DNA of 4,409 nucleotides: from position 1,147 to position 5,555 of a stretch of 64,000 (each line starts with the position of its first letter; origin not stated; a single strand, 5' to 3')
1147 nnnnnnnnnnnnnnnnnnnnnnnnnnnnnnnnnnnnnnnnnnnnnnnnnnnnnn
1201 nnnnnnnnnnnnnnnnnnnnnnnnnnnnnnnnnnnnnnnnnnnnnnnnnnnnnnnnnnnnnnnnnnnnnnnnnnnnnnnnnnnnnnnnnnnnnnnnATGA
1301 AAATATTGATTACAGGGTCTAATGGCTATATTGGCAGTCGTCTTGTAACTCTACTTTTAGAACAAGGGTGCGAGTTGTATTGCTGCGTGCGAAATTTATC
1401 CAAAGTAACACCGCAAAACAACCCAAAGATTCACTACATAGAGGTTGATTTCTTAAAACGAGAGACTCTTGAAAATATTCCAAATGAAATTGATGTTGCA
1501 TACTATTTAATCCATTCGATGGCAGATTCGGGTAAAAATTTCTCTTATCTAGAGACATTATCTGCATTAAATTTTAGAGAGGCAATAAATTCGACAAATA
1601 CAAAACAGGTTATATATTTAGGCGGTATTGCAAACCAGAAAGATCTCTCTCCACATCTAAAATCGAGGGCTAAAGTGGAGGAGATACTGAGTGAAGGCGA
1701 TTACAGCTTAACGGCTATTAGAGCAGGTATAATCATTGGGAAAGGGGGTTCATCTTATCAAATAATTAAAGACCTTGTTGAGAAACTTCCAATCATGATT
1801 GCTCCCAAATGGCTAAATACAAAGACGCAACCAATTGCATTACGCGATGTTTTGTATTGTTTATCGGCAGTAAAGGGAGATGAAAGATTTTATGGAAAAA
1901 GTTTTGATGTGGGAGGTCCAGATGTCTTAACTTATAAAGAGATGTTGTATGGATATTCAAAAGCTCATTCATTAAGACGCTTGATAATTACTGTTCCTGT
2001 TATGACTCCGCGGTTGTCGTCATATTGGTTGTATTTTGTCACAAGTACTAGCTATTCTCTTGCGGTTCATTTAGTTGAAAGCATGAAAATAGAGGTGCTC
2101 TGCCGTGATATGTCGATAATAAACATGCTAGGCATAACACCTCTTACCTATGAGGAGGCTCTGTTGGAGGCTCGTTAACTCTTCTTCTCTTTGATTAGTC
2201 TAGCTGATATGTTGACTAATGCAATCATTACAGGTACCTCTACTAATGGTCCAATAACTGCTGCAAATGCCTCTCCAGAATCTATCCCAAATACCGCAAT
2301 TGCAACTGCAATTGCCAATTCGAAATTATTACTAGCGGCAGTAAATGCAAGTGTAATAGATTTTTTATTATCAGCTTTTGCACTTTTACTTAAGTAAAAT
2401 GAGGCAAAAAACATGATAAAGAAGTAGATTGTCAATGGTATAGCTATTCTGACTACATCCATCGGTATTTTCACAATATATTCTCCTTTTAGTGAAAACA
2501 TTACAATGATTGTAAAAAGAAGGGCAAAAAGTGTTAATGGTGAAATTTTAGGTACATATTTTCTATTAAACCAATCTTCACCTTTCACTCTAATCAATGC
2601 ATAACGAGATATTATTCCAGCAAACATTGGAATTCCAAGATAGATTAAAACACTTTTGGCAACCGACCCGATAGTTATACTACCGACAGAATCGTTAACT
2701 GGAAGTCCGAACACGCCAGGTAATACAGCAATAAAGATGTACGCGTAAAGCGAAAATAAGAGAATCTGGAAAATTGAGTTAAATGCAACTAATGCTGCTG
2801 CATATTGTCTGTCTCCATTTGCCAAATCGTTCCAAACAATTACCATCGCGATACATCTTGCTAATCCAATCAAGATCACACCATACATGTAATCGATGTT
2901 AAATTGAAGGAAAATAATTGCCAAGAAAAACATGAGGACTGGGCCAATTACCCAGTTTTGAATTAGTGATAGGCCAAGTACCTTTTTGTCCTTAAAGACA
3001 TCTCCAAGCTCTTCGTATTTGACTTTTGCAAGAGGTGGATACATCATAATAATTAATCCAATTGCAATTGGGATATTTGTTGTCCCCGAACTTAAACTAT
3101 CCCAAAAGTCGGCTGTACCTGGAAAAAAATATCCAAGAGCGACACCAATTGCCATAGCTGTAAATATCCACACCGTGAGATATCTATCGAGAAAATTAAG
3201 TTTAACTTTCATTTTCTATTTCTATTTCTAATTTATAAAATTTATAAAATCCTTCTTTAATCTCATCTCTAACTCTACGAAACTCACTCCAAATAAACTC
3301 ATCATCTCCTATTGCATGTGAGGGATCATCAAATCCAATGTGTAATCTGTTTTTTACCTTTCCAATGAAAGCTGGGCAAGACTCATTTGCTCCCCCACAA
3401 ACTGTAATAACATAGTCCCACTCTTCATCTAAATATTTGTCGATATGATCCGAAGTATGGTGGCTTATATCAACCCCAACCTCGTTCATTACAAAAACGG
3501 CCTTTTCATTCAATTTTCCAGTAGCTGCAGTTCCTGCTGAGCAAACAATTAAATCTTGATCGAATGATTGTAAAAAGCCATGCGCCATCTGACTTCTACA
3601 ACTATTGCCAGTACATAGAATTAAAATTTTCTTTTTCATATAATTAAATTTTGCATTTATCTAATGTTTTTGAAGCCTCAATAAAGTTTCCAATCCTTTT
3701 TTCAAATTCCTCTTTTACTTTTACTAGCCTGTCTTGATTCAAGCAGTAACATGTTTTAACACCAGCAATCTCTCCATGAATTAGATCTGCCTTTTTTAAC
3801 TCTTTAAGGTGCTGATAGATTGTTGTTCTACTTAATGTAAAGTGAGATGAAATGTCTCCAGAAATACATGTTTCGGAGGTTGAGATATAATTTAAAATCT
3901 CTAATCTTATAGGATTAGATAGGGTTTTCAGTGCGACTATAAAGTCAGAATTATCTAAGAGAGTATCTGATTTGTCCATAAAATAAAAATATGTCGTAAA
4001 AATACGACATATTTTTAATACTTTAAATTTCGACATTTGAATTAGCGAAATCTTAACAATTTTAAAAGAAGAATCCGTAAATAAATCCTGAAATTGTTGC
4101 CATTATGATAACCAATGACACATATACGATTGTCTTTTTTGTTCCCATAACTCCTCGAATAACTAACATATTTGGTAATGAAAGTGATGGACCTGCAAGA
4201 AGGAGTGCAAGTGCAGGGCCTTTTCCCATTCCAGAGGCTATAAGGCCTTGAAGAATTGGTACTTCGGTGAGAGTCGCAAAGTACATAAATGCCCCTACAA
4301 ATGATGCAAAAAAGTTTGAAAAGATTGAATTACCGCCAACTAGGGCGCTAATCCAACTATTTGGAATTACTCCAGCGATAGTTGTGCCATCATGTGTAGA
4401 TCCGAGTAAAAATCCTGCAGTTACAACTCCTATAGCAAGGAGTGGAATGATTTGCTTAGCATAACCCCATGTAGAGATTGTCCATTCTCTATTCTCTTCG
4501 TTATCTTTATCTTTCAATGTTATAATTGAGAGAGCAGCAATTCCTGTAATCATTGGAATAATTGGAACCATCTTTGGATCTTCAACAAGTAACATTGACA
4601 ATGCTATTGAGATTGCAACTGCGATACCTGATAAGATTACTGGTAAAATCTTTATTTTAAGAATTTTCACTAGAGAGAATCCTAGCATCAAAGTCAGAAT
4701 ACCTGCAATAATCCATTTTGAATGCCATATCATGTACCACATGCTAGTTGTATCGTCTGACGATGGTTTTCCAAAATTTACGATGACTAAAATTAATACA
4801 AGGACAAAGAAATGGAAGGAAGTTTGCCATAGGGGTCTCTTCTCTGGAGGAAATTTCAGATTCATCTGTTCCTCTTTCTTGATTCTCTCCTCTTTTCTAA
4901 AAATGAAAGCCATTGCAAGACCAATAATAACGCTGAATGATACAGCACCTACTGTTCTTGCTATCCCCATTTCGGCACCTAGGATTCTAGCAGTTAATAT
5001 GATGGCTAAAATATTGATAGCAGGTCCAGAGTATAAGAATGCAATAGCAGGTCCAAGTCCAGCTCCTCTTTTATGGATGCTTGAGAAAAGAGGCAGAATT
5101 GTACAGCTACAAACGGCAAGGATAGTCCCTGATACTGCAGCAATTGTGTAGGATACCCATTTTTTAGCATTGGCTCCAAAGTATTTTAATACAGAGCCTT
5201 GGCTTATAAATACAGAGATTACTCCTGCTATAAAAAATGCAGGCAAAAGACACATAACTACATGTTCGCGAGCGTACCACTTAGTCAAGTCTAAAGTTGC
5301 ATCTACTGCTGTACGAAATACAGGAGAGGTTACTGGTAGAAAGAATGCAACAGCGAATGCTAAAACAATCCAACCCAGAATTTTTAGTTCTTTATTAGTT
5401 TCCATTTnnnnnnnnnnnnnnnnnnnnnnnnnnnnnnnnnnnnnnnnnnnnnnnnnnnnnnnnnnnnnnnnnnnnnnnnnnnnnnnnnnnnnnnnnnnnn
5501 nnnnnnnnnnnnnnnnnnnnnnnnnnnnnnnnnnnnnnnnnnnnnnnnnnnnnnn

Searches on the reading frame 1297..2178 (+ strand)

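Call 95: search_protein_families(library=pfam, proteins=[window:1297-2178:+], max_evalue=0.0001)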
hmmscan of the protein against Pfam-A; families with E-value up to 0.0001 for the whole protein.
window:1297-2178:+ (293 aa): 3 families
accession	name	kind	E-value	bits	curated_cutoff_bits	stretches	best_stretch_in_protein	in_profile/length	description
PF01370.27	Epimerase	-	7.2e-11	42.4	20.9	1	3-109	1-114/240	NAD dependent epimerase/dehydratase family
PF13460.12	NAD_binding_10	-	1.6e-08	35.1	27.2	1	7-158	1-158/184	NAD(P)H-binding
PF16363.11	GDP_Man_Dehyd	-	5.2e-05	23.3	27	1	4-41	1-38/332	GDP-mannose 4,6 dehydratase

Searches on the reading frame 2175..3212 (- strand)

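Call 95: search_protein_families(library=pfam, proteins=[window:2175-3212:-], max_evalue=0.0001)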
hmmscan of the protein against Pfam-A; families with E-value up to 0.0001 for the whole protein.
window:2175-3212:- (345 aa): 1 family
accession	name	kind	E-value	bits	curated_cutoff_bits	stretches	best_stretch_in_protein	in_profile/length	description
PF01758.21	SBF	-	6.8e-58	195.9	24.3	1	50-248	1-190/191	Sodium Bile acid symporter family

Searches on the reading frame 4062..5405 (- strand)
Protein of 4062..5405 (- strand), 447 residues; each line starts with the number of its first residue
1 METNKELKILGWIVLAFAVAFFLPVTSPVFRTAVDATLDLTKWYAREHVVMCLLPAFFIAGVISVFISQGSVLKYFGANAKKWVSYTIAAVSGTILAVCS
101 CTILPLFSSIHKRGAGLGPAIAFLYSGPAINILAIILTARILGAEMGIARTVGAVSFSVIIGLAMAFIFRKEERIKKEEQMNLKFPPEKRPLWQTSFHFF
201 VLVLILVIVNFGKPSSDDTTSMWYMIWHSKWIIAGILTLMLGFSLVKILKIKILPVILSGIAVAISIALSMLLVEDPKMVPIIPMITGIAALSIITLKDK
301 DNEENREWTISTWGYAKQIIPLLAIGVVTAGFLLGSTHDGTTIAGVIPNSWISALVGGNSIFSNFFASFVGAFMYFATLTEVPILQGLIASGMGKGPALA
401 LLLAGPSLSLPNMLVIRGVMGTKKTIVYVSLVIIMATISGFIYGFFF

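Call 95: search_protein_families(library=pfam, proteins=[window:4062-5405:-], max_evalue=0.0001)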
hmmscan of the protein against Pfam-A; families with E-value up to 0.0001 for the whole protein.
window:4062-5405:- (447 aa): 1 family
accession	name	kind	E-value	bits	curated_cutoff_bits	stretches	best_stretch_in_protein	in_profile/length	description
PF03773.19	ArsP_1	-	1.6e-68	231.4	32.3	1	43-445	10-294/294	Predicted permease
